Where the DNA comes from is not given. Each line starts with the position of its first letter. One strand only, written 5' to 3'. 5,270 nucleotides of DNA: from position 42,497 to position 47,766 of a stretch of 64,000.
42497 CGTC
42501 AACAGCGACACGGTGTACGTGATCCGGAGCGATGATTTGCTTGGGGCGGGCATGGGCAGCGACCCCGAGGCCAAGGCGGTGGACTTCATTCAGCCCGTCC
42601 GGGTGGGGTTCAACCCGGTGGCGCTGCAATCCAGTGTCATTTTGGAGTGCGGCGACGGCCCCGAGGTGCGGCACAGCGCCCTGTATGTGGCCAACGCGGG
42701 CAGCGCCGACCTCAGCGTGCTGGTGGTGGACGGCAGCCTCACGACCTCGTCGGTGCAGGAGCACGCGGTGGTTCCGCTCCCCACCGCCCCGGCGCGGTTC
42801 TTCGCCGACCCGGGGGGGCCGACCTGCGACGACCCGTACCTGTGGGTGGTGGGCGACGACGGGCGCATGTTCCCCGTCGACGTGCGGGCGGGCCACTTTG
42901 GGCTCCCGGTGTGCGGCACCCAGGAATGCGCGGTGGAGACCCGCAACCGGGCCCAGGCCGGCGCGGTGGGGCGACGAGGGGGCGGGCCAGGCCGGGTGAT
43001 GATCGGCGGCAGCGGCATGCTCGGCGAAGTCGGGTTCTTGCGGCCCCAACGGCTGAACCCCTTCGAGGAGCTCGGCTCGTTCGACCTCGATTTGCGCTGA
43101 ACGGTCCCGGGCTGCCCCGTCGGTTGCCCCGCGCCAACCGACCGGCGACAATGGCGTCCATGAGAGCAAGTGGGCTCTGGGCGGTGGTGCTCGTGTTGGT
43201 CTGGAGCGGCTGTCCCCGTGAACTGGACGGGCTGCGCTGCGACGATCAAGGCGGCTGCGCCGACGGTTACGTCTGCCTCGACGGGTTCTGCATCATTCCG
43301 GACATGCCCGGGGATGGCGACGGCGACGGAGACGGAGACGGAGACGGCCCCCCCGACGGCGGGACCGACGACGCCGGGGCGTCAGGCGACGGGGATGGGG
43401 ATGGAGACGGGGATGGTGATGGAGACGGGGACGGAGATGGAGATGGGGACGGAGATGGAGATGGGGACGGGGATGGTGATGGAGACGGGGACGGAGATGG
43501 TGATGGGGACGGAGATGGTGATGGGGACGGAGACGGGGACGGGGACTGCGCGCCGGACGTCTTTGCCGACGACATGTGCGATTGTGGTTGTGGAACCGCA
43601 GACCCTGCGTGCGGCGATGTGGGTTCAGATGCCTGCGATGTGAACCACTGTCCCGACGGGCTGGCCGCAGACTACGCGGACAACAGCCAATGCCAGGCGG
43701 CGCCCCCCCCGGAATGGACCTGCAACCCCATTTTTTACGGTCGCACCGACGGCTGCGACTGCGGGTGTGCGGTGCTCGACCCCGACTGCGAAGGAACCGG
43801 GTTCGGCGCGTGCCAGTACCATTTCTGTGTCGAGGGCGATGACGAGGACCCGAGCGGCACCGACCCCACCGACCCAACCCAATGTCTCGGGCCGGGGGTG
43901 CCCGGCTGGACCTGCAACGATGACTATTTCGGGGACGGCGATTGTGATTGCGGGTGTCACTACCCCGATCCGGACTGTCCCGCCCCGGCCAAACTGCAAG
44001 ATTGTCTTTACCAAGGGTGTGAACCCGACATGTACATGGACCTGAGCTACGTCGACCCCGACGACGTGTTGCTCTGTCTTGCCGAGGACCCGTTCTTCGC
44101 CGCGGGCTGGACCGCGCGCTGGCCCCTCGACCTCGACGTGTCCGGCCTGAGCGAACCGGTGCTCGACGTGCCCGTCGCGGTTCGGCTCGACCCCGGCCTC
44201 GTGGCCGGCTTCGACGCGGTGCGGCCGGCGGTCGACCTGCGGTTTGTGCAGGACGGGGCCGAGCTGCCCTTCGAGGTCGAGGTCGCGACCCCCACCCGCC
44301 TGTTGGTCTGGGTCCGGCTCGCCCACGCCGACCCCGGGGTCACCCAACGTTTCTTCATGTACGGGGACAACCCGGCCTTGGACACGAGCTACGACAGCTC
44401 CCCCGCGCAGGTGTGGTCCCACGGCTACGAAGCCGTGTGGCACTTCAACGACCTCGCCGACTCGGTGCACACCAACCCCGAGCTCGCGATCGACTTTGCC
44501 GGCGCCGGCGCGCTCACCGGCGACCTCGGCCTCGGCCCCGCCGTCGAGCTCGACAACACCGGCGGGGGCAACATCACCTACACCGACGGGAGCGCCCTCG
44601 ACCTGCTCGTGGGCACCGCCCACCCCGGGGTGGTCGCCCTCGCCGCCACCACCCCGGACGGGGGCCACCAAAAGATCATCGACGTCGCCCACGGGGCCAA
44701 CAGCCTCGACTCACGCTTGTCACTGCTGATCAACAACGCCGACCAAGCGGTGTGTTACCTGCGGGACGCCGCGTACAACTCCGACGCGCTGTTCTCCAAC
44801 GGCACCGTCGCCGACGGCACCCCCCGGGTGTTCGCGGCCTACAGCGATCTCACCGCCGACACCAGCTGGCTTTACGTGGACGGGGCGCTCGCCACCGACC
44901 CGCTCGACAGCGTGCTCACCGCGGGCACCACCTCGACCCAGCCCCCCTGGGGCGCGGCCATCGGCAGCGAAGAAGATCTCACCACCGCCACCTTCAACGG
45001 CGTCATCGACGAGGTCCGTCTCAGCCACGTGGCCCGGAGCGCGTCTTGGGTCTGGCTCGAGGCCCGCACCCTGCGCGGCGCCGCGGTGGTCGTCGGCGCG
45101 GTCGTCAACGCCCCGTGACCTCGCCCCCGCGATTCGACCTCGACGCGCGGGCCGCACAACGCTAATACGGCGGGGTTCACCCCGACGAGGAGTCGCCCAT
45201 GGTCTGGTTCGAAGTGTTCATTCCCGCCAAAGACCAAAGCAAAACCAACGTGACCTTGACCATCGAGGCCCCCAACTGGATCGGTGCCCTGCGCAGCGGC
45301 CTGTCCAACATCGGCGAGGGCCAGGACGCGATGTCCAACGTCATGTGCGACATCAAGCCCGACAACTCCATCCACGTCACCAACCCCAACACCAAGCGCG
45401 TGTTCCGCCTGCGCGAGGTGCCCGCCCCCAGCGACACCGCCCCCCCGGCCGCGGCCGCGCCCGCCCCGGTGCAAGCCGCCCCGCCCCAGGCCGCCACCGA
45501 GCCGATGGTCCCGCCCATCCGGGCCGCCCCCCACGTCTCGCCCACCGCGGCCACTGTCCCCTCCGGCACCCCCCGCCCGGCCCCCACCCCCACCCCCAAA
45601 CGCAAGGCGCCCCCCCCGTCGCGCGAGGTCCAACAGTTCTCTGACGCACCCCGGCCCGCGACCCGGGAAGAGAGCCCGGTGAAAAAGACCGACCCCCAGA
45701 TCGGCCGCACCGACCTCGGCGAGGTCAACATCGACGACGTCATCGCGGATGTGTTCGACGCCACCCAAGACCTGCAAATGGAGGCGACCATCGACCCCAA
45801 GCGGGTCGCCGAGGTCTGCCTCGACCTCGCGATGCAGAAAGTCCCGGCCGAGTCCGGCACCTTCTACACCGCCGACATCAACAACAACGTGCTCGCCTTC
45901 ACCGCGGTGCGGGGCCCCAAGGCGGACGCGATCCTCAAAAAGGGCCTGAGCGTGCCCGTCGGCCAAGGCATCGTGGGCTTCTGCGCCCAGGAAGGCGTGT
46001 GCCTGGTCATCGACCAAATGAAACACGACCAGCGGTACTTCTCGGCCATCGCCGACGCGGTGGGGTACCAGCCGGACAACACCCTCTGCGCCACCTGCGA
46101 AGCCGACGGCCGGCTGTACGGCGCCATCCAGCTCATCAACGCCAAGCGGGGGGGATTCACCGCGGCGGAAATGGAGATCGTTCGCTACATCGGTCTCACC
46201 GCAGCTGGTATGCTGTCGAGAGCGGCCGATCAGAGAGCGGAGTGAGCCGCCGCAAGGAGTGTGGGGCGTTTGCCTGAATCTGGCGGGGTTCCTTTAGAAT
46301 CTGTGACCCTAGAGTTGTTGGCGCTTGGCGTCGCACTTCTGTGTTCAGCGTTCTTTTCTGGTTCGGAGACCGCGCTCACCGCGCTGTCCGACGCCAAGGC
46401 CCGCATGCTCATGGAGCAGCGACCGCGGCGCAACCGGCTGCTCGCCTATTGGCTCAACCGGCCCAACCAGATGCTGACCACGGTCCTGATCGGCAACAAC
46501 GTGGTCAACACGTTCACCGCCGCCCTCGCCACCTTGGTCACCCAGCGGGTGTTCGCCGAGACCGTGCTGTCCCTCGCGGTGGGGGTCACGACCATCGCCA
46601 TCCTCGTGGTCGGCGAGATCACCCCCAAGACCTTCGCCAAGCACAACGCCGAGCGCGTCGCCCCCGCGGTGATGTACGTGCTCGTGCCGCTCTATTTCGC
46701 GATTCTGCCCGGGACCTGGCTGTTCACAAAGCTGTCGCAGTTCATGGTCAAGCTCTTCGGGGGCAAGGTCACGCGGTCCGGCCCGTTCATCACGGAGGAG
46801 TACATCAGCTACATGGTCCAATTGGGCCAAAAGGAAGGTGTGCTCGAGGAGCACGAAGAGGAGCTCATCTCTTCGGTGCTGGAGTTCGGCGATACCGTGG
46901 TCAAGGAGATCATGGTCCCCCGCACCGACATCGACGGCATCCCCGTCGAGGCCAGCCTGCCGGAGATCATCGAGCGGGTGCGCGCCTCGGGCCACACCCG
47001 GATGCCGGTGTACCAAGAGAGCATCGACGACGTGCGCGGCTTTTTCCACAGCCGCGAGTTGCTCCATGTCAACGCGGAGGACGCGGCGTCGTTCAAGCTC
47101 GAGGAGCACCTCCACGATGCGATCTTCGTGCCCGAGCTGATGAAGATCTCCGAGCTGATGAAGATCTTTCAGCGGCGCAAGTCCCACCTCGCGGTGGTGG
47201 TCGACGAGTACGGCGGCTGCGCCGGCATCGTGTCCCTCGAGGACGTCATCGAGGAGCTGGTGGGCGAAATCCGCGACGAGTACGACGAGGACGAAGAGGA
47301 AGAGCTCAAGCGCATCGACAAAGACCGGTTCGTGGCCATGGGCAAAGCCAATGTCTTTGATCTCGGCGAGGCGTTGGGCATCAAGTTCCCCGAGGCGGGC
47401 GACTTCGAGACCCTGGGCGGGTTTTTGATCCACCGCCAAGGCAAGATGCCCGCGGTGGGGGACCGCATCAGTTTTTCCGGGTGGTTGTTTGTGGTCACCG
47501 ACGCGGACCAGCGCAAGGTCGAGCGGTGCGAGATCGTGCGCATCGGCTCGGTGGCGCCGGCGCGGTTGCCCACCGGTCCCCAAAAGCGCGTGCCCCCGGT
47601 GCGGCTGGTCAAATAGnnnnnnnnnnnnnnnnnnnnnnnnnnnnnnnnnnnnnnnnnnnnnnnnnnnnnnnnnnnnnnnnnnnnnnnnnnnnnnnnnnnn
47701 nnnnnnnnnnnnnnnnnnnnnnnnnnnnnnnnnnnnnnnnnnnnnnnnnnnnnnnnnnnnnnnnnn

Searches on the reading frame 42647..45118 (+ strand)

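Call 17: search_protein_families(library=pfam, proteins=[window:42647-45118:+], max_evalue=0.01)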
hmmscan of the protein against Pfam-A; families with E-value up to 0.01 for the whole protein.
window:42647-45118:+ (823 aa): 1 family
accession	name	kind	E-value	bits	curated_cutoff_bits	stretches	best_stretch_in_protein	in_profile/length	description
PF13385.13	Laminin_G_3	-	2.6e-06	28.1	27.6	1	673-802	32-150/151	Concanavalin A-like lectin/glucanases superfamily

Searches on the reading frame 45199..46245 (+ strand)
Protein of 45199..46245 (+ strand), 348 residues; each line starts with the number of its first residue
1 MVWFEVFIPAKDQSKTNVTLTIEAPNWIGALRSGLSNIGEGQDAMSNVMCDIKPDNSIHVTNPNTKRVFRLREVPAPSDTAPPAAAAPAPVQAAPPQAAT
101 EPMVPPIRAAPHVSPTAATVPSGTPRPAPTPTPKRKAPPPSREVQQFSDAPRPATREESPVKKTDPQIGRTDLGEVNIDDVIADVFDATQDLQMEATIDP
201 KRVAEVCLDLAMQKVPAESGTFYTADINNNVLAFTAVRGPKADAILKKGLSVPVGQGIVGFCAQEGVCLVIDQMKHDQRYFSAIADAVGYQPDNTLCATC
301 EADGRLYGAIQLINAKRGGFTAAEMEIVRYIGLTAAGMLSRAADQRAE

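Call 17: search_protein_families(library=pfam, proteins=[window:45199-46245:+], max_evalue=0.01)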
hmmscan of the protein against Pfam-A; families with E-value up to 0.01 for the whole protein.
window:45199-46245:+ (348 aa): 1 family
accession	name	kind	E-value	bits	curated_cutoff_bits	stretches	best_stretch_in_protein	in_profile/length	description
PF13185.12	GAF_2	-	5.2e-07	30.4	28.6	1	199-337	3-133/136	GAF domain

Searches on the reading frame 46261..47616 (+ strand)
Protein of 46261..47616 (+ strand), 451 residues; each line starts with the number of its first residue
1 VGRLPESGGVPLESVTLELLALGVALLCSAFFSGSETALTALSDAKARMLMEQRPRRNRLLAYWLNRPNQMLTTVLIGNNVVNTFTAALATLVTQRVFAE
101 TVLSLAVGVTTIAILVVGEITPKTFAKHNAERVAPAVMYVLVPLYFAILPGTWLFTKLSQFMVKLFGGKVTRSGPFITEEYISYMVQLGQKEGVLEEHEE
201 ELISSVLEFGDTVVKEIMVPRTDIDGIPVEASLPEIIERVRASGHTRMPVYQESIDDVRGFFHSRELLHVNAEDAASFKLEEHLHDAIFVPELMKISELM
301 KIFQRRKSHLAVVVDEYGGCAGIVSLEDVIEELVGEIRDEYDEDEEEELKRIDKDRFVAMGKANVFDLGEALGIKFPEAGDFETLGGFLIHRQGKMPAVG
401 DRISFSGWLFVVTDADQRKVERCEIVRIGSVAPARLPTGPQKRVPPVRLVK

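Call 4: search_protein_families(library=pfam, proteins=[window:46261-47616:+], max_evalue=0.1)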
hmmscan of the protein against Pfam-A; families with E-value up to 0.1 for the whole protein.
window:46261-47616:+ (451 aa): 4 families
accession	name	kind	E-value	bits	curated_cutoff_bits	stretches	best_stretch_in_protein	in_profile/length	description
PF01595.25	CNNM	-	4.9e-50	170.1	28.4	1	24-199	5-181/181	Cyclin M transmembrane N-terminal domain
PF03471.22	CorC_HlyC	-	5e-19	68.5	27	1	351-427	2-79/81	Transporter associated domain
PF00571.33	CBS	-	1.3e-14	54.7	24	2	285-334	7-56/57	CBS domain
PF06666.16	DUF1173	-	0.059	12.6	25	0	255-319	150-212/386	Protein of unknown function (DUF1173)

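Call 5: search_protein_families(library=ncbifam, proteins=[window:46261-47616:+], max_evalue=0.1)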
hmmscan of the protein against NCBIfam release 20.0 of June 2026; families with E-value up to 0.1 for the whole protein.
window:46261-47616:+ (451 aa): 7 families
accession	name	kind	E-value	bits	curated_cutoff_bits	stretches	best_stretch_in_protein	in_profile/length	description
TIGR03520.1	GldE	subfamily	2.3e-81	274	376.05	1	24-423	3-403/408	gliding motility-associated protein GldE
NF008604.1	PRK11573.1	equivalog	1e-65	222.3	475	1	19-429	10-420/428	hypothetical protein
NF052568.1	PolamExpPaeASal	equivalog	7.8e-58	196.3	500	1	19-423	5-420/424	polyamine export protein PaeA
NF011675.0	PRK15094.1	equivalog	1.9e-47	162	379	1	178-424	34-278/292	CNNM family magnesium/cobalt transport protein CorC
NF003714.0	PRK05326.1-1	equivalog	0.00098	17.6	471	1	357-424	499-567/577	potassium/proton antiporter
TIGR01302.1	IMP_dehydrog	equivalog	0.004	16.1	481.5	1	230-331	96-198/450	IMP dehydrogenase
NF003715.0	PRK05326.1-2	equivalog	0.0095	14.3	309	1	355-420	493-559/595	potassium/proton antiporter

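Call 28: find_related_loci(query=window:46261-47616:+, collection=genome_contigs, flank=10000)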
Query window:46261-47616:+ (451 aa) in genome_contigs; peptide patterns used: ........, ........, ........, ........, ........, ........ (x = any residue, [..] = any of these).
599 stretches matched a pattern (row limit reached: there are more); 308 encode a relative of the query (tblastn E <= 1e-3); the best 80 are kept; 80 distinct loci.
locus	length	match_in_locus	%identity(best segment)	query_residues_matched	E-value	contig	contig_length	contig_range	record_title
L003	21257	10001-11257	49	14-433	2e-131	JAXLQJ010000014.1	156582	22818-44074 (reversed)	MAG: bacterium isolate STL-UNK1 C4.31.fa-14, whole genome shotgun sequence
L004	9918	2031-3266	48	19-428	7e-130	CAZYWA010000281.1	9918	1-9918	MAG TPA_asm: uncultured bacterium isolate binchicken_co54_89 genome assembly, contig: NODE_12392_length_9918_cov_6.90621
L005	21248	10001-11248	38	9-423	6e-103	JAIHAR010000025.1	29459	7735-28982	MAG: Deferribacteraceae bacterium isolate M2_7_5_bin.3 scaffold_136, whole genome shotgun sequence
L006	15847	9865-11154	38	14-439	3e-101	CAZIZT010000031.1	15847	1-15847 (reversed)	MAG TPA_asm: uncultured Desulfurellales bacterium isolate binchicken_co219_109 genome assembly, contig: k141_1117769, wh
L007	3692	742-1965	39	14-420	3e-100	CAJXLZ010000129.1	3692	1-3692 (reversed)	MAG TPA_asm: uncultured Desulfurellaceae bacterium isolate SRR4023291_bin.22_MetaBAT_v2.12.1_MAG genome assembly, contig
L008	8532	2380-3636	37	14-430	3e-98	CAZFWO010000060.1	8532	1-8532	MAG TPA_asm: uncultured Desulfurellales bacterium isolate binchicken_co164_206 genome assembly, contig: NODE_3192_length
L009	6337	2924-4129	37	8-407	4e-94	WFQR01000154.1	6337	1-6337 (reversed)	MAG: Hippea sp. isolate S013_75 k151_59733, whole genome shotgun sequence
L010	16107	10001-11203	38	9-407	4e-90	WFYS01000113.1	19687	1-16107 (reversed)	MAG: Desulfurellaceae bacterium isolate S142_15 k151_89628, whole genome shotgun sequence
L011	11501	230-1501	36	8-428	3e-88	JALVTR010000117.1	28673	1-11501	MAG: Desulfurellales bacterium isolate M1_metabat2_scaf2bin.020 M1_NODE_365_length_28673_cov_7.196700, whole genome shot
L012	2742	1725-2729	40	13-347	6e-89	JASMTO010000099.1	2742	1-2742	MAG: bacterium isolate GSC-VFA-60_REP12 CoA_60C_k149_7200, whole genome shotgun sequence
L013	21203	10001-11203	36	29-428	2e-86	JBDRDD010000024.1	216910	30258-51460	MAG: bacterium isolate MEGAHIT-group-1.232 k141_9340370, whole genome shotgun sequence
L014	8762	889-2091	37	9-407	4e-86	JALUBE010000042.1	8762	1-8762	MAG: Desulfurellales bacterium isolate S142_metabat1_scaf2bin.003 S142_NODE_1554_length_8762_cov_2.094152, whole genome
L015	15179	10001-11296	35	11-434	1e-80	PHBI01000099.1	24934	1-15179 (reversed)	MAG: Deltaproteobacteria bacterium HGW-Deltaproteobacteria-14 08E140C01_z5_2013_Ig3399_v2_scaffold_1531, whole genome sh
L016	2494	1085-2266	35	29-425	6e-82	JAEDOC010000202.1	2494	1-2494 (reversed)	MAG: Clostridium sp. isolate MAG308 NODE_64066_length_2494_cov_6.436244, whole genome shotgun sequence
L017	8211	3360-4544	38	18-403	3e-79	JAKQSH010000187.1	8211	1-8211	MAG: Deltaproteobacteria bacterium isolate USMO_metabat.105_sub k141_1122488, whole genome shotgun sequence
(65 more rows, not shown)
